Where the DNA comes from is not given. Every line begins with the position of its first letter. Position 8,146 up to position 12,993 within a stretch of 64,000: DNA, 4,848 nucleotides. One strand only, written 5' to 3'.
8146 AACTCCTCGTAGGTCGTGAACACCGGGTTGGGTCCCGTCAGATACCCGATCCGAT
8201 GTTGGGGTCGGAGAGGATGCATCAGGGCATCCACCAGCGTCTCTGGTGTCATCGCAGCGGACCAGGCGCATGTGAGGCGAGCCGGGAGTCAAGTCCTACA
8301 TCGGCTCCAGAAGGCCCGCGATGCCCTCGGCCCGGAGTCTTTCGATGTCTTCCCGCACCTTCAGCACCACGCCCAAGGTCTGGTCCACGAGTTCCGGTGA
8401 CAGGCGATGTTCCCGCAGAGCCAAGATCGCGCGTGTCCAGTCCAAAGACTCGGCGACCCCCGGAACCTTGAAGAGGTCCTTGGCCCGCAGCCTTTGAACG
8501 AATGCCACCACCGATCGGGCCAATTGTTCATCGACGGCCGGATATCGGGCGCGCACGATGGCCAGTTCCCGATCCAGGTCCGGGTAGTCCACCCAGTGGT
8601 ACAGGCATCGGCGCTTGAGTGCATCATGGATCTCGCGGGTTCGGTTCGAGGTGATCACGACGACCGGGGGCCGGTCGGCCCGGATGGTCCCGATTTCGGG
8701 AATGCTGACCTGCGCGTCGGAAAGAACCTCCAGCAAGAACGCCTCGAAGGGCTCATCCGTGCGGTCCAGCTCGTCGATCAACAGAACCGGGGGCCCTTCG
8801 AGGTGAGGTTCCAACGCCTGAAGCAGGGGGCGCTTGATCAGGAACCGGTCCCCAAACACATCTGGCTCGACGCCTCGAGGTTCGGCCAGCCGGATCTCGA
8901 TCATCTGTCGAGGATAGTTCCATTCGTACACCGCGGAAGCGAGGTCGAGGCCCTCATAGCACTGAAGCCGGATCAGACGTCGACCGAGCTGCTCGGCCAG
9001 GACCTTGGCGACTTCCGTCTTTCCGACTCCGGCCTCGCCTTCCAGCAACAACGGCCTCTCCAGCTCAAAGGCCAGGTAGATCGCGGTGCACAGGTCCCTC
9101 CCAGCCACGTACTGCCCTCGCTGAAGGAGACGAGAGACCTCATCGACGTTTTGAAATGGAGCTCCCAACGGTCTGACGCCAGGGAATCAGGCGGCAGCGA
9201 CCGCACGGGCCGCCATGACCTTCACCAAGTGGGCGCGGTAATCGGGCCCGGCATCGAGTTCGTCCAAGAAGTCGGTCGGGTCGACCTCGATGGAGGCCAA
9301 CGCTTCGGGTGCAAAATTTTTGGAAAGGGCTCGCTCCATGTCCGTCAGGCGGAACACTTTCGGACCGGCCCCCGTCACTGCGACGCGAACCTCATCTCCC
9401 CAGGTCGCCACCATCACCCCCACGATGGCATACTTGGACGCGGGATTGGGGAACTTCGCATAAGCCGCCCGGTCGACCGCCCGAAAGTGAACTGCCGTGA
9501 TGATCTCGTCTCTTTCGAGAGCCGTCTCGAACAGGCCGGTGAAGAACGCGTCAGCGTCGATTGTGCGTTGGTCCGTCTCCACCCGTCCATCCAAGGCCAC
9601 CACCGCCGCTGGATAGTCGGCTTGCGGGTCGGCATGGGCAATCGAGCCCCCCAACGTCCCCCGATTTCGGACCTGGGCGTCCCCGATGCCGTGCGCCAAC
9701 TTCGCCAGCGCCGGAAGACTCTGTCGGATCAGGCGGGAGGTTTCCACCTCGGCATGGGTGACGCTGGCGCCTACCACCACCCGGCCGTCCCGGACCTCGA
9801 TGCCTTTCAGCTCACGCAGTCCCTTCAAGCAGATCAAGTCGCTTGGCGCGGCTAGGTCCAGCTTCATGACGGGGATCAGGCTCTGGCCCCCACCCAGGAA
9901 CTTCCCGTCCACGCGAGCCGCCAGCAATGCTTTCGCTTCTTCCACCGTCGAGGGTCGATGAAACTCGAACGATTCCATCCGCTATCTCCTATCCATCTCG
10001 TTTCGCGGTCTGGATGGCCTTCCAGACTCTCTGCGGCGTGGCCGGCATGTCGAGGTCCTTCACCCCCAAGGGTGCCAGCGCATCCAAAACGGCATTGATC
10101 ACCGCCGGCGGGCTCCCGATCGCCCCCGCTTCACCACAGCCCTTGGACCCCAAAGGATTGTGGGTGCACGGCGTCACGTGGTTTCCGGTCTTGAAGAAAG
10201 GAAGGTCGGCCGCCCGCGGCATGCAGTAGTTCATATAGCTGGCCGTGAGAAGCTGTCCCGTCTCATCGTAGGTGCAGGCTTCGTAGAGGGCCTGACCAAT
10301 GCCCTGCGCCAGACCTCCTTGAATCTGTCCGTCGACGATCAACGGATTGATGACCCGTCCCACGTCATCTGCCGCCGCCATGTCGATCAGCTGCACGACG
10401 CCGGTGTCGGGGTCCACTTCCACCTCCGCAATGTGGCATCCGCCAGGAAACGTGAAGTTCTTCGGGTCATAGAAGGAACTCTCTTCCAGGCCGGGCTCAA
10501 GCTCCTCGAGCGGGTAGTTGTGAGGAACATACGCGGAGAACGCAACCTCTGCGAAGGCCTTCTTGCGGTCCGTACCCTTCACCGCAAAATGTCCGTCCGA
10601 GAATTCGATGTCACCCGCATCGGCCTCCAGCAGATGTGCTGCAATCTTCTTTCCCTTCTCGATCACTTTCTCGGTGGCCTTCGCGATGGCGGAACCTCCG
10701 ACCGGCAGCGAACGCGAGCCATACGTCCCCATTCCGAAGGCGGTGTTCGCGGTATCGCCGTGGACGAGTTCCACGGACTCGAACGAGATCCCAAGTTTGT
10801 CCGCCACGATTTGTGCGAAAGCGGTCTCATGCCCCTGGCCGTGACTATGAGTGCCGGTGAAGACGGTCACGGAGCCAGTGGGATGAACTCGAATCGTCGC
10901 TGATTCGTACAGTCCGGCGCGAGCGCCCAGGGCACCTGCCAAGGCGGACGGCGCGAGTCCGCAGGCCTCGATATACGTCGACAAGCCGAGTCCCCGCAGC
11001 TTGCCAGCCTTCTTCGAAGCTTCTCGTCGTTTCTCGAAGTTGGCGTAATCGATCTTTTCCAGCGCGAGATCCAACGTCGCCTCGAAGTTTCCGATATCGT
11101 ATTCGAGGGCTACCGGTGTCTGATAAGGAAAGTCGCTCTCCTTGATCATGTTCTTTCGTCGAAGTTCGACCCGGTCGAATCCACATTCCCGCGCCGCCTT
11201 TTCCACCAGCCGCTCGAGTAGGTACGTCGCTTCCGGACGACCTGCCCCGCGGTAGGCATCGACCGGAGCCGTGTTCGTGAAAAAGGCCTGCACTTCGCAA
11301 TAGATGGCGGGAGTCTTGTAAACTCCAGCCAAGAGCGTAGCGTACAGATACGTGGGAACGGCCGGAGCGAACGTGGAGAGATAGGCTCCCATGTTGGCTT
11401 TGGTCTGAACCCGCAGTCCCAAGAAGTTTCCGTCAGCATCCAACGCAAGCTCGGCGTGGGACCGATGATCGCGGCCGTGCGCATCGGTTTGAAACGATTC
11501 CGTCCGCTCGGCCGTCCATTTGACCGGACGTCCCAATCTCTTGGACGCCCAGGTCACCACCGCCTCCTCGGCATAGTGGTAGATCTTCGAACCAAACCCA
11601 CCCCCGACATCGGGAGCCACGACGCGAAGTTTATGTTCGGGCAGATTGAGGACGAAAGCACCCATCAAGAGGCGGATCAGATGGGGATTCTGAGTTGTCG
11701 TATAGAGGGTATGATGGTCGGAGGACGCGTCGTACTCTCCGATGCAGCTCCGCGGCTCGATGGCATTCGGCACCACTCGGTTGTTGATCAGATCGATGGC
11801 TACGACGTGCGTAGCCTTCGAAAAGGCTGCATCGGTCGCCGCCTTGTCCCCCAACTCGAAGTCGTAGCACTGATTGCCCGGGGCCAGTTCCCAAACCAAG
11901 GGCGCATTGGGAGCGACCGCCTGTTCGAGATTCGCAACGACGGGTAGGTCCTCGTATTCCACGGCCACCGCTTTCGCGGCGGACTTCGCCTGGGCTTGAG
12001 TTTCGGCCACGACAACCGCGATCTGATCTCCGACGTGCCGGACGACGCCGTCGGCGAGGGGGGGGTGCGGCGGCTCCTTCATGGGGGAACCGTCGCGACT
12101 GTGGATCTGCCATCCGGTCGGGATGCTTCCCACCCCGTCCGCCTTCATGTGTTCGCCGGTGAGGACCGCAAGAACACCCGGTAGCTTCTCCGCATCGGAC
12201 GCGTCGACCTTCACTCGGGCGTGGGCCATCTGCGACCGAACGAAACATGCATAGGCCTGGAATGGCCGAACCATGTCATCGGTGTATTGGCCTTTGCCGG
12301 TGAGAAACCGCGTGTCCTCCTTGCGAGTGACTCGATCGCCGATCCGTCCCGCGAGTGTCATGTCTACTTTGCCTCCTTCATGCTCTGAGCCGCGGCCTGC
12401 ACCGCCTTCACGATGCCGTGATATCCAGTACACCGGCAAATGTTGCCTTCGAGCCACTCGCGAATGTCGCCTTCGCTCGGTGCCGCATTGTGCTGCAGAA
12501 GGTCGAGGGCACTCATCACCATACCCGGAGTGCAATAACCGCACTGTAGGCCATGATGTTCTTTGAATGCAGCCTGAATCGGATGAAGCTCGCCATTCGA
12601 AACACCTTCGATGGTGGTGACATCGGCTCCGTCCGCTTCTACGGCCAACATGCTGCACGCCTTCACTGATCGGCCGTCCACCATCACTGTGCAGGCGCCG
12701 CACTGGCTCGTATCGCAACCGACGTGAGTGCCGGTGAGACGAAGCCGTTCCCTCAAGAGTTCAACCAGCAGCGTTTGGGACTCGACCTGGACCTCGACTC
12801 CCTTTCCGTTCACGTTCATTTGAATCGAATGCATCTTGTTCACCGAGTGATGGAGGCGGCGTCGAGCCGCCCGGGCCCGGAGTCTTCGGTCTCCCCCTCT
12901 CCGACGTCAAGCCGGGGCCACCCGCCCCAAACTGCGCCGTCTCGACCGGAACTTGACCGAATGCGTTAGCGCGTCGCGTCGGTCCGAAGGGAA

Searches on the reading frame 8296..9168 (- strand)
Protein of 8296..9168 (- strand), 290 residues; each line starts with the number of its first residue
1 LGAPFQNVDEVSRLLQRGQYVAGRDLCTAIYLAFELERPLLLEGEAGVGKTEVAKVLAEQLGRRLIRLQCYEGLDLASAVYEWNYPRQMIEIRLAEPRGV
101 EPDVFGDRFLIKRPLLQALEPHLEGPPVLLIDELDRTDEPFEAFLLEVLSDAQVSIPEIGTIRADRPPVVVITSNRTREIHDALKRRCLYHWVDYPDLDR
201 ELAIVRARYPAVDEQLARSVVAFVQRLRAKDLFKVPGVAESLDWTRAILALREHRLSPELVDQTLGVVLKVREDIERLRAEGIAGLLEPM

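Call 8: search_protein_families(library=ncbifam, proteins=[window:8296-9168:-])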
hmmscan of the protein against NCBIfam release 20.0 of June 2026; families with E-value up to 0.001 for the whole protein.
window:8296-9168:- (290 aa): 4 families
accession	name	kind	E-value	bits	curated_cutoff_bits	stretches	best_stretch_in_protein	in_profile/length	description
NF047784.1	MadB_ATPase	equivalog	4.1e-79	265.8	475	2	103-279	118-294/298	MadB family AAA-type ATPase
TIGR02640.1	gas_vesic_GvpN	equivalog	3.6e-10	39.8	266.8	1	35-241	19-229/262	gas vesicle protein GvpN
TIGR02639.1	ClpA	equivalog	7.3e-06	24.5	993.15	1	40-70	490-520/734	ATP-dependent Clp protease ATP-binding subunit ClpA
NF000868.0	PRK00080.1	equivalog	0.0006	18.8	282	0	40-65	54-79/330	Holliday junction branch migration DNA helicase RuvB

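Call 31: search_protein_families(library=pfam, proteins=[window:8296-9168:-], max_evalue=0.00001)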
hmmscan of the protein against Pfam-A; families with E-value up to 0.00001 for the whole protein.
window:8296-9168:- (290 aa): 5 families
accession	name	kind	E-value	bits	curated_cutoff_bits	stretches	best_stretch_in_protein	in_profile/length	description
PF00004.35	AAA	-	1.1e-09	39.2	21.2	1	40-188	1-123/131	ATPase family associated with various cellular activities (AAA)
PF07728.20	AAA_5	-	1.5e-09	38.5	22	1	39-188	1-139/139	AAA domain (dynein-related subfamily)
PF07726.17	AAA_3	-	7.2e-07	29.6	27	0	40-71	2-33/131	ATPase family associated with various cellular activities (AAA)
PF13191.12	AAA_16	-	1e-06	29.8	32.6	1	38-152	25-159/167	AAA ATPase domain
PF13401.12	AAA_22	-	6.5e-06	26.9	27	0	38-152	6-114/130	AAA domain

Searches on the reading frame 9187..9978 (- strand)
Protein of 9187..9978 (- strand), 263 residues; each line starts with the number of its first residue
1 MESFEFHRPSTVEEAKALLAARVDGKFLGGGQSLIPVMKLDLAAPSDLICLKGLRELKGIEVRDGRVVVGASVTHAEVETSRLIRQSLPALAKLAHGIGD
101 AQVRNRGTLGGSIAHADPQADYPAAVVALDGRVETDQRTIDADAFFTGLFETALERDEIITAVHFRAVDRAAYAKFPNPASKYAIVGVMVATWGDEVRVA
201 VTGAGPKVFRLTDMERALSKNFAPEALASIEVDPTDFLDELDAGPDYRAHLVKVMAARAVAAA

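Call 8: search_protein_families(library=ncbifam, proteins=[window:9187-9978:-])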
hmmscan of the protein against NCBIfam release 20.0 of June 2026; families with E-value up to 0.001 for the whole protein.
window:9187-9978:- (263 aa): 7 families
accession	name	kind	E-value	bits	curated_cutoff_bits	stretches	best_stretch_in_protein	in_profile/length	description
NF041019.1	glyceraldDH_beta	equivalog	9.6e-61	205.5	350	1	3-261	5-278/280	glyceraldehyde dehydrogenase subunit beta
NF043083.1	XdhB_XDHase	equivalog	1.9e-30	106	310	1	5-262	6-282/289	xanthine dehydrogenase subunit XdhB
NF007427.0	PRK09971.1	equivalog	1.6e-27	96.5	287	1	5-262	6-282/292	xanthine dehydrogenase FAD-binding subunit XdhB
TIGR02963.1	xanthine_xdhA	equivalog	1e-22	80.5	467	1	5-219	194-420/468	xanthine dehydrogenase small subunit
TIGR03195.1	4hydrxCoA_B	equivalog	8.6e-20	71.1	404.55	1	2-114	3-115/321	4-hydroxybenzoyl-CoA reductase subunit beta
TIGR03199.1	pucC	equivalog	4.4e-16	59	306.05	1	9-176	1-171/264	xanthine dehydrogenase subunit C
TIGR03312.1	Se_sel_red_FAD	hypoth_equivalog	8.8e-10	38.2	241.5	1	6-236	4-226/257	molybdopterin-dependent oxidoreductase FAD-binding subunit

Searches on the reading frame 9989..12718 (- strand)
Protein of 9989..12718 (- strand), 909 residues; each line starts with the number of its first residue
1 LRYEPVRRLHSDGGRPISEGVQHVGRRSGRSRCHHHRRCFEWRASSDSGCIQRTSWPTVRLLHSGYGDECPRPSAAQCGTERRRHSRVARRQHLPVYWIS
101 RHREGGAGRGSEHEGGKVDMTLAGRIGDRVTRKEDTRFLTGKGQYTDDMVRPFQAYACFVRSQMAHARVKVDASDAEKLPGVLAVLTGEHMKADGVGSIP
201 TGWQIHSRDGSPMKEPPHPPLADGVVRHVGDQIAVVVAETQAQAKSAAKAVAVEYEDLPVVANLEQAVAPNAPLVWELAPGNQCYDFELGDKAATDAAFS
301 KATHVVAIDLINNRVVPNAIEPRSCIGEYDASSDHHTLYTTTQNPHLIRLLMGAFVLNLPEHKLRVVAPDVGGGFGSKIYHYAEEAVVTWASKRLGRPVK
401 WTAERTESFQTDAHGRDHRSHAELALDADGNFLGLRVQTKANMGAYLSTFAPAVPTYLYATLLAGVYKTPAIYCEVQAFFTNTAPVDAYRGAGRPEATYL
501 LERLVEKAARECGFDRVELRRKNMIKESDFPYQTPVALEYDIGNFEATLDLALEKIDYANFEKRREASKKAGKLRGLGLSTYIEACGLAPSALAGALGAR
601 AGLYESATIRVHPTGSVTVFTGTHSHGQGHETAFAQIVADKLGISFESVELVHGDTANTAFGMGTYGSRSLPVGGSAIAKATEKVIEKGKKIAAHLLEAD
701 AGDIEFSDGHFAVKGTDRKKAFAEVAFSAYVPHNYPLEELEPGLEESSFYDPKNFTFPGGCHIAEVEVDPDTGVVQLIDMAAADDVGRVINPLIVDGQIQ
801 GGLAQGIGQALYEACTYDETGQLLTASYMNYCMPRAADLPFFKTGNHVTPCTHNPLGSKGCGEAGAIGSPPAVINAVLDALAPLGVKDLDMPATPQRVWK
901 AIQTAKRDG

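Call 4: search_protein_families(library=pfam, proteins=[window:9989-12718:-])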
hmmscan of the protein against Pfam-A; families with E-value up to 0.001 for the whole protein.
window:9989-12718:- (909 aa): 3 families
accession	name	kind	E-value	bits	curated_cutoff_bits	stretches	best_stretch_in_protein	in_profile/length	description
PF20256.3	MoCoBD_2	-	1.1e-94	317.5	27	1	552-840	2-283/283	Molybdopterin cofactor-binding domain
PF02738.23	MoCoBD_1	-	9.3e-76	254.6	27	1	279-524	5-244/244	Molybdopterin cofactor-binding domain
PF01315.27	Ald_Xan_dh_C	-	4.2e-27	95.1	31.3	1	140-259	1-110/110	Aldehyde oxidase and xanthine dehydrogenase, a/b hammerhead domain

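Call 8: search_protein_families(library=ncbifam, proteins=[window:9989-12718:-])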
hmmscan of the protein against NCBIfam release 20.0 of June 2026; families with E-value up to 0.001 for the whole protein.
window:9989-12718:- (909 aa): 13 families
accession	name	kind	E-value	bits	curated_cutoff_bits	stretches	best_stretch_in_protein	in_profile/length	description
TIGR02416.1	CO_dehy_Mo_lg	equivalog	3e-203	677.1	991.15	1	134-901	1-770/770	aerobic carbon-monoxide dehydrogenase large subunit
NF041018.1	glyceraldDH_alpha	equivalog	4e-201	670.2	790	1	126-898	3-740/741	glyceraldehyde dehydrogenase subunit alpha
NF040766.1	CODH_aero_grp5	exception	7.3e-177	590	950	1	126-900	5-783/785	aerobic carbon-monoxide dehydrogenase large subunit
NF043082.1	XdhA_XDHase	equivalog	3.8e-121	405.6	780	1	126-905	1-755/758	xanthine dehydrogenase subunit XdhA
NF007426.0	PRK09970.1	equivalog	6e-111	371.8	916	1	125-904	5-757/761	xanthine dehydrogenase molybdenum-binding subunit XdhA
TIGR03194.1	4hydrxCoA_A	equivalog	4.4e-107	359.4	994.55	1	139-901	10-745/746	4-hydroxybenzoyl-CoA reductase subunit alpha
TIGR03196.1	pucD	equivalog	8.5e-82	275.7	783.65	1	130-881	7-740/763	xanthine dehydrogenase subunit D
NF045668.1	pterin_aldehy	equivalog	9.6e-80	268.8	1100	1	129-902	178-904/905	molybdopterin-dependent aldehyde oxidoreductase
TIGR02965.1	xanthine_xdhB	equivalog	6.5e-71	239.5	849.5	1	136-904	11-756/758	xanthine dehydrogenase molybdopterin binding subunit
TIGR03313.1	Se_sel_red_Mo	hypoth_equivalog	5.6e-66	222.9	1101.9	3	608-902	664-949/951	molybdopterin-dependent oxidoreductase Mo/Fe-S-binding subunit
TIGR03311.1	Se_dep_XDH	equivalog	2.2e-60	204.7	830.45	2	120-727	156-715/848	selenium-dependent xanthine dehydrogenase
NF041671.1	peri_hyde_PaoC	equivalog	3.7e-54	184.3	1180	1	126-900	18-729/735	aldehyde oxidoreductase molybdenum-binding subunit PaoC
TIGR02969.1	mam_aldehyde_ox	subfamily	3.1e-45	154.2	1912.3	1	126-880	576-1278/1330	aldehyde oxidase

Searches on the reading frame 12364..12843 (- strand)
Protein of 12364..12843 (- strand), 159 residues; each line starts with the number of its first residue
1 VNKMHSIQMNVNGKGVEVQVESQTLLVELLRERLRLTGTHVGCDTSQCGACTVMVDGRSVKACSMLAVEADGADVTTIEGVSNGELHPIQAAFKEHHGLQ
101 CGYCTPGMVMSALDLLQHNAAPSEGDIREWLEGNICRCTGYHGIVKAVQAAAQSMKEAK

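Call 4: search_protein_families(library=pfam, proteins=[window:12364-12843:-])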
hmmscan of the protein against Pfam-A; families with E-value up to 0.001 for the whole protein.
window:12364-12843:- (159 aa): 3 families
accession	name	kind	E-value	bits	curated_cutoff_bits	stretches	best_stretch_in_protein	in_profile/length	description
PF01799.25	Fer2_2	-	2.7e-35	120.7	30.3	1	77-149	1-75/75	[2Fe-2S] binding domain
PF00111.32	Fer2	-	2.7e-09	37.3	21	1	10-63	2-55/77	2Fe-2S iron-sulfur cluster binding domain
PF13085.11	Fer2_3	-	7.2e-05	23.2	27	1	41-81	50-89/107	2Fe-2S iron-sulfur cluster binding domain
